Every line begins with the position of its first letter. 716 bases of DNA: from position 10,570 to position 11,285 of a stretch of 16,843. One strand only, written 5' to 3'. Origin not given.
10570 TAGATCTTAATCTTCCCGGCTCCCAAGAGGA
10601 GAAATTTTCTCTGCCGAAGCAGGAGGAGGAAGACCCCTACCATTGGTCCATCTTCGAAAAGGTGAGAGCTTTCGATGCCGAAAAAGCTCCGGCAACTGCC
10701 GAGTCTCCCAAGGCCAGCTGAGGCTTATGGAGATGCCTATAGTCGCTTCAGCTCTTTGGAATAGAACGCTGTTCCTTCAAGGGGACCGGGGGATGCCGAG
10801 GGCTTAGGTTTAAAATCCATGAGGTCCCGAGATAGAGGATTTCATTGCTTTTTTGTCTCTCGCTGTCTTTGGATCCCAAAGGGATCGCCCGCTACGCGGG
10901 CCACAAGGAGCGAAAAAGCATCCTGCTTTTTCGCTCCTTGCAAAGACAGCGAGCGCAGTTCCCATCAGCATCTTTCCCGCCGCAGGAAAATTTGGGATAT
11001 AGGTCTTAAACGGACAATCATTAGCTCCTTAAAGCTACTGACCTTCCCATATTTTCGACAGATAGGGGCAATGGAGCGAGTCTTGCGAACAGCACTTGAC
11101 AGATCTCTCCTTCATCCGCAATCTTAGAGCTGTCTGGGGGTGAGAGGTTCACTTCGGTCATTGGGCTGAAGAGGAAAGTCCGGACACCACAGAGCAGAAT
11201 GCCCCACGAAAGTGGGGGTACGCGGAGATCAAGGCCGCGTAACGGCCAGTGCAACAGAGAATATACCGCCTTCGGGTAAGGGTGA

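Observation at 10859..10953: Copy 2 differs from copy 1 almost only at paired positions, and every change is compensated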

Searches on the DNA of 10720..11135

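Call 9: search_rna_families(source=window, start=10720, end=11135, threshold=evalue, max_evalue=10)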
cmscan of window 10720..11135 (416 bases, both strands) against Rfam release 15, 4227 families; matches with E-value up to 10: 6.
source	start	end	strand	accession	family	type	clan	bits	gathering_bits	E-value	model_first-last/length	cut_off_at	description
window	10898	10942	-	RF04343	Plastid-psbA-2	Cis-reg;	CL00153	28.2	55.8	0.0022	1-60/60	no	Plastid-psbA-2 3UTR RNA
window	10904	10940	+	RF04343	Plastid-psbA-2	Cis-reg;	CL00153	25.4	55.8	0.011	3-54/60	no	Plastid-psbA-2 3UTR RNA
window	10902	10942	-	RF01061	mir-548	Gene; miRNA;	-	17.2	90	1.5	1-84/84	no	mir-548 microRNA precursor family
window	10903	10992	-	RF02903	AaHKsRNA96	Gene; antisense;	-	16.4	43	4.4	1-117/117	no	Aggregatibacter sRNA 96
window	10905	10939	+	RF00962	mir-586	Gene; miRNA;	-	15.1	89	3.3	1-87/87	no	mir-586 microRNA precursor family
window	10903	10939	-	RF02616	SSRC8_2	Gene; sRNA;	-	11.6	72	0.65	1-281/281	no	Streptococcus sRNA 8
